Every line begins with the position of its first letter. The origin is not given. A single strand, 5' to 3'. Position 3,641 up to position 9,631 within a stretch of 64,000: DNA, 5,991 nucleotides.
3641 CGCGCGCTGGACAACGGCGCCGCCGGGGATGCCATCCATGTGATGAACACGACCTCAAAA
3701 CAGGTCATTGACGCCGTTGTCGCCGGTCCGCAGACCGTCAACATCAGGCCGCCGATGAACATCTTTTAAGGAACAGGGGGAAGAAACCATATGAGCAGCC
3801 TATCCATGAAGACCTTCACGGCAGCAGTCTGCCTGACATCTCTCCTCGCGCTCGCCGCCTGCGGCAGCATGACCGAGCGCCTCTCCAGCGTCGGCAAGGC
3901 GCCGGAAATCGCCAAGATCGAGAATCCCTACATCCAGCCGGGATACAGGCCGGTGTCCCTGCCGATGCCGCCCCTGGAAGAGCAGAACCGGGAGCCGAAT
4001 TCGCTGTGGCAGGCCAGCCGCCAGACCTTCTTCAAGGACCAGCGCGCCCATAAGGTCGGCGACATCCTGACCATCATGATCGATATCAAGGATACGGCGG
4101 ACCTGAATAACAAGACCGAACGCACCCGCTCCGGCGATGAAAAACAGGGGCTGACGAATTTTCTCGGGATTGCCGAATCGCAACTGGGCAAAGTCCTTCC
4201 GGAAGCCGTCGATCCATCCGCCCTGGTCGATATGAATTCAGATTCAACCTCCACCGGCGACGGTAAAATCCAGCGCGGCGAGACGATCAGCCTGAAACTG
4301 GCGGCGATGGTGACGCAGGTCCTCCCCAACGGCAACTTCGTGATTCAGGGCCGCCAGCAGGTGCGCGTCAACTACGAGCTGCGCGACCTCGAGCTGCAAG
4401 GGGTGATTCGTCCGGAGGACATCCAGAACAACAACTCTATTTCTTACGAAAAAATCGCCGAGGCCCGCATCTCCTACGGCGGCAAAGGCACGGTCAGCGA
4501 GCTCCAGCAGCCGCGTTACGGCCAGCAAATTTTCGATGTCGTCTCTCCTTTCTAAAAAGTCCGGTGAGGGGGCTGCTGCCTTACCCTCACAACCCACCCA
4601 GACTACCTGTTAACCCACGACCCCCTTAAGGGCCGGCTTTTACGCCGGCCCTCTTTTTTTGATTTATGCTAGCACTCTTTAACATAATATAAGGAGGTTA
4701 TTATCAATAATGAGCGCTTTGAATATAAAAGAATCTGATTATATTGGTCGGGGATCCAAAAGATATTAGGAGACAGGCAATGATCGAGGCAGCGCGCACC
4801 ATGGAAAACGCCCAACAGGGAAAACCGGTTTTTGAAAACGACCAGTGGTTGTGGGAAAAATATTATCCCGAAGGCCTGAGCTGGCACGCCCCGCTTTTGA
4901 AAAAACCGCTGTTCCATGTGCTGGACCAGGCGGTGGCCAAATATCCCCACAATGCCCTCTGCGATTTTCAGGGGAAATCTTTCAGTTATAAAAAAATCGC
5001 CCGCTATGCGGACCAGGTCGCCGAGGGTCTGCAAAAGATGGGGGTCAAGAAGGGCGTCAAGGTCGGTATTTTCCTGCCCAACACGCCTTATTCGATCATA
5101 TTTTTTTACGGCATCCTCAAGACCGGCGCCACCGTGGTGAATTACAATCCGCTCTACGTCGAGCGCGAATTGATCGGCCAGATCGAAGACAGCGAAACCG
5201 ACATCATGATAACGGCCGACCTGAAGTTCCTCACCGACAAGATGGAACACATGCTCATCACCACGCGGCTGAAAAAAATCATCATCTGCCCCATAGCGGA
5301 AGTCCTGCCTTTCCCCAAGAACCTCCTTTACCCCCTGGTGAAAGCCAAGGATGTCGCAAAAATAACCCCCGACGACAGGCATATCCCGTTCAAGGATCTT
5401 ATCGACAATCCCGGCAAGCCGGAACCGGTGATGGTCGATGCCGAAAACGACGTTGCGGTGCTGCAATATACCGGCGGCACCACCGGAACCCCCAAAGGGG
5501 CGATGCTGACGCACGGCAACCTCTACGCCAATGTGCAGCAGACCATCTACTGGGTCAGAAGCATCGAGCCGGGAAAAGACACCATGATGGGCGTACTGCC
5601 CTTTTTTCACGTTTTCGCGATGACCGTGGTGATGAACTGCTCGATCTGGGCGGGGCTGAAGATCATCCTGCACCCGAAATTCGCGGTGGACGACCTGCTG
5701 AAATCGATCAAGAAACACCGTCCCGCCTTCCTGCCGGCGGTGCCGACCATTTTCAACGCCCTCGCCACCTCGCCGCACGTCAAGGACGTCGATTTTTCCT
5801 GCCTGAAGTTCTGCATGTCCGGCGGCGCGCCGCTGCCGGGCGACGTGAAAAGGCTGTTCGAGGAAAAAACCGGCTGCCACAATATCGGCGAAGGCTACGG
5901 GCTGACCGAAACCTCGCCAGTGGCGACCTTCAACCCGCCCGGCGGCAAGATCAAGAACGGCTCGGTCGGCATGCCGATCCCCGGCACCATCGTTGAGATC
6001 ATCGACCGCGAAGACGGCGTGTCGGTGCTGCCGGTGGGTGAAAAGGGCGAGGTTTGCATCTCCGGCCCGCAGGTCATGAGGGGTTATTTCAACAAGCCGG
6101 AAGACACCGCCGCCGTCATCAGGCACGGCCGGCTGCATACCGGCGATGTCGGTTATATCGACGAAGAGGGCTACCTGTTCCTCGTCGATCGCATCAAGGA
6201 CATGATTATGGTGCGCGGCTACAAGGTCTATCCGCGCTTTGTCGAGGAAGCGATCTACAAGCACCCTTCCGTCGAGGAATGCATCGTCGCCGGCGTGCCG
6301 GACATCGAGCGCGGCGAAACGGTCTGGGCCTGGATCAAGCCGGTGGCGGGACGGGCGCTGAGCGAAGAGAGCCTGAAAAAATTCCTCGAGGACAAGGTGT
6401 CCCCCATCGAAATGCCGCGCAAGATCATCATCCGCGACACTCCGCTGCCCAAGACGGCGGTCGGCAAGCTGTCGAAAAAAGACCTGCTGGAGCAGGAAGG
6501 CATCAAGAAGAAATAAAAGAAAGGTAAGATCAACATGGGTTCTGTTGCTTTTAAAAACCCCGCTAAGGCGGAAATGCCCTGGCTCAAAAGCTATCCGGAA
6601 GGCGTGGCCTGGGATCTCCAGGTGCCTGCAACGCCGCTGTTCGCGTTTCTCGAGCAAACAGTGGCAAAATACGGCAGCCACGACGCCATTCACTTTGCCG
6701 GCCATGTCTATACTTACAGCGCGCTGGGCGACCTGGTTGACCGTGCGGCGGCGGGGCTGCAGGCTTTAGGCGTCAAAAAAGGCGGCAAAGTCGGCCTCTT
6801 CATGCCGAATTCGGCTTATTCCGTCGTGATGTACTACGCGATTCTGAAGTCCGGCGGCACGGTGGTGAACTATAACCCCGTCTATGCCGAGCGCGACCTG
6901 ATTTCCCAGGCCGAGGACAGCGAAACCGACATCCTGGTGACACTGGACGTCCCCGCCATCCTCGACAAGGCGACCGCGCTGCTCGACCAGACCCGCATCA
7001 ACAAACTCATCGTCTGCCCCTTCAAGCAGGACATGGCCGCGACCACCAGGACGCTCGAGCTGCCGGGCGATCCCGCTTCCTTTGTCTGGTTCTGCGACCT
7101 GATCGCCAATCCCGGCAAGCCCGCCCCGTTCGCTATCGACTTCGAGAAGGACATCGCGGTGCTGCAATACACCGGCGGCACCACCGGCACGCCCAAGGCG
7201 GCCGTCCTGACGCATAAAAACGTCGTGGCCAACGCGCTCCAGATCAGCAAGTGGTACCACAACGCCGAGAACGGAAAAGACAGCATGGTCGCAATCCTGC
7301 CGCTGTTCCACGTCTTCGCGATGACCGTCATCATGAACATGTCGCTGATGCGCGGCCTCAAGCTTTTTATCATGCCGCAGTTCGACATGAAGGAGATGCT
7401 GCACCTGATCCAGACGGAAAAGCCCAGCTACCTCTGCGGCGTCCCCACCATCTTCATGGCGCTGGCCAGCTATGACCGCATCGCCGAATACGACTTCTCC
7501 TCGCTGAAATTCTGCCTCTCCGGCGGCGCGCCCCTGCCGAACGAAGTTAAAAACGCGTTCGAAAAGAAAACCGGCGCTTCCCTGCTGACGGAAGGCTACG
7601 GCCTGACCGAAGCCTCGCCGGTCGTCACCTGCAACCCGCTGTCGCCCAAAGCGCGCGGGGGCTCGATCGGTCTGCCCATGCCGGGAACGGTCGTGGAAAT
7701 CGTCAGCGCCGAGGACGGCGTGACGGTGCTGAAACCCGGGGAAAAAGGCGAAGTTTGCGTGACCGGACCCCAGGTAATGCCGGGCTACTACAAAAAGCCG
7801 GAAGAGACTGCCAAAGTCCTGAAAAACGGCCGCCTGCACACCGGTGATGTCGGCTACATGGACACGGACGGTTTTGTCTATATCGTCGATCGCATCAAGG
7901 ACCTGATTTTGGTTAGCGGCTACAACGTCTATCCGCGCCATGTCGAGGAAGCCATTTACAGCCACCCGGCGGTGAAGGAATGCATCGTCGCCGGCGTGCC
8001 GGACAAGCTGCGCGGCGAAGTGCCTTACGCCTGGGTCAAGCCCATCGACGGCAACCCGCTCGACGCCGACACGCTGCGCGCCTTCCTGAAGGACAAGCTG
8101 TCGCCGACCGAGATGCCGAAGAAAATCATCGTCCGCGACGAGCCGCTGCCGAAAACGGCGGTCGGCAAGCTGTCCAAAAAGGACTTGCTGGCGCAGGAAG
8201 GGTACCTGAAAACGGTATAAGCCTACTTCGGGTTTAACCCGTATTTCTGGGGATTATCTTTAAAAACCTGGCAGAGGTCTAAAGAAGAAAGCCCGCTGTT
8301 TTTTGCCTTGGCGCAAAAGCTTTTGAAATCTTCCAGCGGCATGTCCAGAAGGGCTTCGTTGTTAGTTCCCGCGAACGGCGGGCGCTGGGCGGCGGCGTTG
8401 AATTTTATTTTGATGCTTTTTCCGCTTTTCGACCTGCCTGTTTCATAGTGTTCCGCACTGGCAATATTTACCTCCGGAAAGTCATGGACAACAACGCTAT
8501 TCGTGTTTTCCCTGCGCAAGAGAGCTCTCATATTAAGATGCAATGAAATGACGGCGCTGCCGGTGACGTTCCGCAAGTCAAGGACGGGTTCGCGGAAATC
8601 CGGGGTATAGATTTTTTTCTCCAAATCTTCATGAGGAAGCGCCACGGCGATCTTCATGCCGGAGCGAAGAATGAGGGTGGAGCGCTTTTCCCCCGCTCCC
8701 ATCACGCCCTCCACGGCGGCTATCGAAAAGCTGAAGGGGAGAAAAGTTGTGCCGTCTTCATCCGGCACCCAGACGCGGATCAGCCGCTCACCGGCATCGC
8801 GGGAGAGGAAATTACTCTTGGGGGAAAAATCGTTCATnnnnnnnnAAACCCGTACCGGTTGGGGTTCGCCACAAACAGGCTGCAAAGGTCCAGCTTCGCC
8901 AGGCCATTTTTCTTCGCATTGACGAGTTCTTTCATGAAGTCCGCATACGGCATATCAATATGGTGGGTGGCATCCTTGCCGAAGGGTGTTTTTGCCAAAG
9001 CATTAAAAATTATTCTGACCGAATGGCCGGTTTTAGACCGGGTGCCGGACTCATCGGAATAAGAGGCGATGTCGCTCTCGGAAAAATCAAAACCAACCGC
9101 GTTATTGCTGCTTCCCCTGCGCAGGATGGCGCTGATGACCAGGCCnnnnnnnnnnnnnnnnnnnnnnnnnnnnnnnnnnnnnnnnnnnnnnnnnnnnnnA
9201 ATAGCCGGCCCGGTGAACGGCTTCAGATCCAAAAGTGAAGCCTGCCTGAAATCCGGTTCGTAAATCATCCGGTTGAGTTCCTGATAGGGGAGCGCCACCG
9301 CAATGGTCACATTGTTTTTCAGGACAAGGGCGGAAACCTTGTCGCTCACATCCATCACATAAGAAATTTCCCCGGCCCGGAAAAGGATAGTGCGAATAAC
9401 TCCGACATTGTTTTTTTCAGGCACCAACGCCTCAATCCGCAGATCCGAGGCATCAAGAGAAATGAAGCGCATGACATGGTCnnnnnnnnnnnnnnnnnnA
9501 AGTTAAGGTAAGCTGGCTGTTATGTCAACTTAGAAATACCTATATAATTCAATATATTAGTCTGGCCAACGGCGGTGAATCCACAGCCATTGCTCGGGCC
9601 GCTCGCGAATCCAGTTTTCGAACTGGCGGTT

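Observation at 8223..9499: Translationally coupled tandem paralogues of unknown function between fatty-acid activation and lipid A genes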

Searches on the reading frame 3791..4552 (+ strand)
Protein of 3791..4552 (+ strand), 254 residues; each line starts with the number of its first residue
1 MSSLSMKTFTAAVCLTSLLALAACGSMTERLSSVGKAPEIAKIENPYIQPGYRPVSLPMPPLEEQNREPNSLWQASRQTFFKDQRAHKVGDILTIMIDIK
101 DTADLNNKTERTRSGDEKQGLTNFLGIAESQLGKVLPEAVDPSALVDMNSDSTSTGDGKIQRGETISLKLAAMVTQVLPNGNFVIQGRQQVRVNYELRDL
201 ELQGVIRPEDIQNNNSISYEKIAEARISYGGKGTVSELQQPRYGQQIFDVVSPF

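Call 112: search_protein_families(library=pfam, proteins=[window:3791-4552:+], max_evalue=0.00001)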
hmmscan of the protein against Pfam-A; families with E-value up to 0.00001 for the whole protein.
window:3791-4552:+ (254 aa): 1 family
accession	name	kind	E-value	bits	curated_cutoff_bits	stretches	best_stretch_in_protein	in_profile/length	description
PF02107.21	FlgH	-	1.6e-56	191.1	27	1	67-253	2-172/172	Flagellar L-ring protein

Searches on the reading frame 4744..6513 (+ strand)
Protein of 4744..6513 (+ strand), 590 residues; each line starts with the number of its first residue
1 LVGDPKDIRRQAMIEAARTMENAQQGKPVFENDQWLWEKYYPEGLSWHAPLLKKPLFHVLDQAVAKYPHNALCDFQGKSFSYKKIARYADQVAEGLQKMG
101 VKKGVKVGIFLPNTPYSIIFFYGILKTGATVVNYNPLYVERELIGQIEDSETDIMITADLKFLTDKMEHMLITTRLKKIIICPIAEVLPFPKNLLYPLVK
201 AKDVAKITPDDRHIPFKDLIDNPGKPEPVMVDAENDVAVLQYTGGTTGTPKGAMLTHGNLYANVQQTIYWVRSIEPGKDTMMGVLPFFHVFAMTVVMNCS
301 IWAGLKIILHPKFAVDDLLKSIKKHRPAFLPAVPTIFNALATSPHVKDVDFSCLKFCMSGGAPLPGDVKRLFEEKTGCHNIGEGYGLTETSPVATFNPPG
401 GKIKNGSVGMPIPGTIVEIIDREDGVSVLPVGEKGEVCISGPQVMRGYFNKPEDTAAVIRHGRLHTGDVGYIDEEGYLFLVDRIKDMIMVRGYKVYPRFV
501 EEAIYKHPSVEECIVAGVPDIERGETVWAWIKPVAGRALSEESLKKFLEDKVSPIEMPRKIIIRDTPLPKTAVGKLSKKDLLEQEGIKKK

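Call 112: search_protein_families(library=pfam, proteins=[window:4744-6513:+], max_evalue=0.00001)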
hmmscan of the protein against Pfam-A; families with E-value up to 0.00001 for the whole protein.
window:4744-6513:+ (590 aa): 2 families
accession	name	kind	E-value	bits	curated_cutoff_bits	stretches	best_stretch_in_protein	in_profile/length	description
PF00501.34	AMP-binding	-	5.1e-93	312.4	29.9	1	61-449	2-384/384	AMP-binding enzyme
PF13193.12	AMP-binding_C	-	1.4e-15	58.4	24.5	1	500-575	2-76/76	AMP-binding enzyme C-terminal domain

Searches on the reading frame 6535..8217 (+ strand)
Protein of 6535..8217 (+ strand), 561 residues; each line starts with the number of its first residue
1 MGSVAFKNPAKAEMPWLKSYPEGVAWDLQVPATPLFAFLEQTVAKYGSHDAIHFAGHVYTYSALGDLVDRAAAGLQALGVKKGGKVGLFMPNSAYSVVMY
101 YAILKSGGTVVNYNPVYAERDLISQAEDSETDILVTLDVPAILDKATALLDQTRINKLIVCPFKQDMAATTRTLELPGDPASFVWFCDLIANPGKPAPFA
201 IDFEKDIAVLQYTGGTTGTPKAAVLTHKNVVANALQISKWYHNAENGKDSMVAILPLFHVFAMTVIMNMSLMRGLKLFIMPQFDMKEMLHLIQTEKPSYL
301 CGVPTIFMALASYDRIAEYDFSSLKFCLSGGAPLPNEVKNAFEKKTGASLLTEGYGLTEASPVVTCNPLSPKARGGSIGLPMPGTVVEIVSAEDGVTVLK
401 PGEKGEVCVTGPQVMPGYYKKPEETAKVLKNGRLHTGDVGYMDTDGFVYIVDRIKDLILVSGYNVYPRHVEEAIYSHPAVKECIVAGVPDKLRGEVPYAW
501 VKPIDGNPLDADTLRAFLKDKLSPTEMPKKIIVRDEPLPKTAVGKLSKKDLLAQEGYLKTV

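Call 112: search_protein_families(library=pfam, proteins=[window:6535-8217:+], max_evalue=0.00001)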
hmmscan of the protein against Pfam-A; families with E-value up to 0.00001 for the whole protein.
window:6535-8217:+ (561 aa): 2 families
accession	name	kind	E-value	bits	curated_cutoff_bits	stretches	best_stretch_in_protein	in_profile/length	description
PF00501.34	AMP-binding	-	3.1e-92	309.8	29.9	1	39-419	1-384/384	AMP-binding enzyme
PF13193.12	AMP-binding_C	-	1.7e-18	67.7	24.5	1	470-545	2-76/76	AMP-binding enzyme C-terminal domain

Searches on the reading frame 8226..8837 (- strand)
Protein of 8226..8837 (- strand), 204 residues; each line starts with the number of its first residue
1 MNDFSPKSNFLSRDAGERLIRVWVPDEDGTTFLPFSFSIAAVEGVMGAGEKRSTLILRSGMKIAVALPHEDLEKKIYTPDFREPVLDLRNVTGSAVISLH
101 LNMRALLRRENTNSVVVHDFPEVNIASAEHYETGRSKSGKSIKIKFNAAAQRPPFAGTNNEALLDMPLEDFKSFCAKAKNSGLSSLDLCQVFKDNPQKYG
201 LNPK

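Call 4: search_protein_families(library=pfam, proteins=[window:8226-8837:-], max_evalue=10)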
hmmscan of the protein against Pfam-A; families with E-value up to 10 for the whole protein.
window:8226-8837:- (204 aa): 0 families

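Call 5: search_protein_families(library=ncbifam, proteins=[window:8226-8837:-], max_evalue=10)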
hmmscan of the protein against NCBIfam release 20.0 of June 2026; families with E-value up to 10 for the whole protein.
window:8226-8837:- (204 aa): 0 families

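Call 7: search_protein_families(library=phrogs, proteins=[window:8226-8837:-], max_evalue=10)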
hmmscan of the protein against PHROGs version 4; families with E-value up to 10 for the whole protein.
window:8226-8837:- (204 aa): 2 families
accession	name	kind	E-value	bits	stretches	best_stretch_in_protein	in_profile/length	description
phrog_20603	-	unknown function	0.015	16.4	1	173-199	13-39/59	-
phrog_29876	-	unknown function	0.35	12.3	1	12-27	25-40/82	-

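Call 8: search_protein_families(library=padloc, proteins=[window:8226-8837:-], max_evalue=10)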
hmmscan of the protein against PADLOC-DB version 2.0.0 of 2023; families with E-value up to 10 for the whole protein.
window:8226-8837:- (204 aa): 0 families

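Call 10: find_homologous_proteins(query=window:8226-8837:-)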
Query window:8226-8837:- (204 aa): 5 proteins with E <= 0.001 among 191 candidates.
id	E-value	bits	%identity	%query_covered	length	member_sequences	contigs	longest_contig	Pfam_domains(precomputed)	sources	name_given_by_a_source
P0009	1.5e-130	451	100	100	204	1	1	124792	-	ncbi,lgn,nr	ncbi:MAG: hypothetical protein K8R48_03030 [Alphaproteobacteria bacterium]|nr:hypothetical protein [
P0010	2.3e-99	349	77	100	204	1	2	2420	-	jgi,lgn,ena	jgi:hypothetical protein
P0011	9.2e-70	252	58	100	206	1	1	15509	-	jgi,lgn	jgi:hypothetical protein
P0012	2.1e-60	222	57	100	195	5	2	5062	-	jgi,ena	-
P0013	4.6e-60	221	55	98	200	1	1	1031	-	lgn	-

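Call 18: find_encoding_contigs(protein=P0012, flank=10000, max_places=4)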
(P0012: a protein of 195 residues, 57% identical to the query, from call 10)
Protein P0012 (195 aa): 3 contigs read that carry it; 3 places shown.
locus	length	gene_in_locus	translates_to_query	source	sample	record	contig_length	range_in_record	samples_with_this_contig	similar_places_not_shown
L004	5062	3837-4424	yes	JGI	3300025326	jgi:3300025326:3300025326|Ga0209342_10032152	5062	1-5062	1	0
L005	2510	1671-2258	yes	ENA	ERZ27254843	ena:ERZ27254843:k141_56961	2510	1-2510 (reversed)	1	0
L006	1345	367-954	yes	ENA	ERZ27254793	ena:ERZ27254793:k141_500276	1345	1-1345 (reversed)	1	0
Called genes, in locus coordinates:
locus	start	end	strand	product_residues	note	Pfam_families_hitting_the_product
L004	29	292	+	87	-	PF00583:Acetyltransf_1, PF13508:Acetyltransf_7, PF13673:Acetyltransf_10, PF13880:Acetyltransf_13 (weak)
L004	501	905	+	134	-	PF01250:Ribosomal_S6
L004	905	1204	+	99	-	PF01084:Ribosomal_S18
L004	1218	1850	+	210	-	PF01281:Ribosomal_L9_N, PF03948:Ribosomal_L9_C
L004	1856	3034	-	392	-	PF12796:Ank_2 (faint)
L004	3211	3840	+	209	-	-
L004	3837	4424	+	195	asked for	-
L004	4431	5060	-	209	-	?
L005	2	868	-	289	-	?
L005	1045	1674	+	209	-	-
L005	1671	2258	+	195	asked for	-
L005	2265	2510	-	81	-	?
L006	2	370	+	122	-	?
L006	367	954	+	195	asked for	-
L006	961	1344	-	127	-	?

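Call 60: predict_structure(alignment_id=A5)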
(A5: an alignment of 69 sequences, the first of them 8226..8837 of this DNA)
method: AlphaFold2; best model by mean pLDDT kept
length: 204 residues; sequences in the alignment: 69
mean_pLDDT: 92.4   pTM: 0.75
mean pLDDT of the five models: 92.4, 92.1, 91.7, 91.2, 90.8
residues with pLDDT >= 90: 166; 70-90: 25; 50-70: 13; < 50: 0
segments of 3 or more residues with pLDDT < 50: none
pLDDT, mean of each block of 10 residues (from residue 1): 64 74 93 96 94 97 97 93 94 92 97 97 96 97 95 89 98 94 95 98 89
secondary structure, 60 per line:
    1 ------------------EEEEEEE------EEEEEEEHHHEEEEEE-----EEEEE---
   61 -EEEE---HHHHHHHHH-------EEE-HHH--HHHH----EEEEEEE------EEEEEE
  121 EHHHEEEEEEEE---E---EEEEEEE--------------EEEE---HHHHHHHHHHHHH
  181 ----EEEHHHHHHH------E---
elements in order: E19-25 E32-38 E42-47 E53-57 E62-65 H69-77 E85-87 H94-97 E102-108 E115-121 E125-132 E140-146 E161-164 H168-180 E185-187 H188-194

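Call 63: fold_search(model_id=the predicted structure, library=pdb)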
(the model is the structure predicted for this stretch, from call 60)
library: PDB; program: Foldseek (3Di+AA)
matches with E <= 10: 461; with E <= 0.001: 0
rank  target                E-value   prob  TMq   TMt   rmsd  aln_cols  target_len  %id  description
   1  7xti_k                3.8e-02  0.28  0.21  0.12  14.8       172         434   14  RNA polymerase II elongation complex transcribing a nucleosome (EC58hex) (released 2022-10-12)
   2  7xsx_k                5.7e-02  0.25  0.21  0.12  14.7       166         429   14  RNA polymerase II elongation complex transcribing a nucleosome (EC49) (released 2022-09-07)
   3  7xt7_j                9.1e-02  0.15  0.19  0.10  17.6       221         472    7  RNA polymerase II elongation complex transcribing a nucleosome (EC49B) (released 2022-10-12)
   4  4kho_A                1.1e-01  0.15  0.18  0.15  16.8       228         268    9  Structure of the FACT complex Subunit Spt16M (released 2013-05-29)
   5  4khb_B                1.3e-01  0.21  0.19  0.22  13.9       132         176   17  Structure of the Spt16D Pob3N heterodimer (released 2013-05-29)
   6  4z2n                  1.4e-01  0.14  0.19  0.15  16.5       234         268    8  Crystal structure of human FACT SPT16 middle domain (released 2016-03-09)
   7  6upk_H                1.5e-01  0.15  0.22  0.13  15.1       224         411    9  Structure of FACT_subnucleosome complex 1 (released 2019-12-11)
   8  3to1_A                1.8e-01  0.12  0.19  0.18  13.8       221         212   10  Two surfaces on Rtt106 mediate histone binding and chaperone activity (released 2011-12-21)
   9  7nky_O                2.0e-01  0.14  0.23  0.14  13.8       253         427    6  RNA Polymerase II-Spt4/5-nucleosome-FACT structure (released 2021-07-07)
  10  5umu_A                2.3e-01  0.06  0.15  0.13  16.8       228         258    8  Crystal structure of the middle double PH domain of human FACT complex subunit SPT16 (released 2018-01-31)
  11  6xtb                  2.4e-01  0.12  0.21  0.18  18.8       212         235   11  Subunit BBS 5 of the human core BBSome complex (released 2020-02-19)
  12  3tvv_B                2.9e-01  0.11  0.21  0.18  14.8       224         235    8  Structure of the tandem PH domains of Rtt106 (residues 68-315) (released 2012-02-01)
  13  4ioy                  3.1e-01  0.12  0.22  0.19  15.2       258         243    6  Structure of the Spt16 Middle Domain Reveals Functional Features of the Histone Chaperone FACT (released 2013-02-20)
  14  5umu_B                3.1e-01  0.06  0.15  0.13  16.6       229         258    8  Crystal structure of the middle double PH domain of human FACT complex subunit SPT16 (released 2018-01-31)
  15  3d6w_B                4.9e-01  0.20  0.19  0.32  14.4       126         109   10  LytTr DNA-binding domain of putative methyl-accepting/DNA response regulator from Bacillus cereus. (released 2008-07-15)
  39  3hsa_D                1.4e+00  0.16  0.21  0.34   7.3        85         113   10  Crystal structure of pleckstrin homology domain (YP_926556.1) from SHEWANELLA AMAZONENSIS SB2B at 1.99 A resolution (released 2009-06-23)
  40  3dcx_C                1.4e+00  0.13  0.19  0.31   7.6        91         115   11  Crystal structure of a duf1696 family protein with a pleckstrin-homology domain (shew_0819) from shewanella loihica pv (released 2008-07-29)
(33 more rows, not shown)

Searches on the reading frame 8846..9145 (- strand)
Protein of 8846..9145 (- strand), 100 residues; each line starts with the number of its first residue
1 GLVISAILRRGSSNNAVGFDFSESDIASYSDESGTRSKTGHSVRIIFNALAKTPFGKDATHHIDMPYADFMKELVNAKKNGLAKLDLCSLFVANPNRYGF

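Call 94: search_solved_structures(query=A7, max_evalue=10)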
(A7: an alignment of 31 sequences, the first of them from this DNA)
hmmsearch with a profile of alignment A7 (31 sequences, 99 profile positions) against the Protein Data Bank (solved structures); distinct sequences matched with E-value up to 10: 0.

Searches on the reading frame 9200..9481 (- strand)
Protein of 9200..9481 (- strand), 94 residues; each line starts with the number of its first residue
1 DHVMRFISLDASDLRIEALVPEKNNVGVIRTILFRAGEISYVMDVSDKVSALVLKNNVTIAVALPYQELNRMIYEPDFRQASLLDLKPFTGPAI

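Call 95: search_solved_structures(query=A8, max_evalue=10)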
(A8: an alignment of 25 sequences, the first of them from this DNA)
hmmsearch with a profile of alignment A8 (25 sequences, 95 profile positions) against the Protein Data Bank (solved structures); distinct sequences matched with E-value up to 10: 1.
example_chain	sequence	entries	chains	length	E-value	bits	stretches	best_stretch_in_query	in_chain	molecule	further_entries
3gx1_A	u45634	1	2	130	0.54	13.4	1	36-76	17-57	Lin1832 protein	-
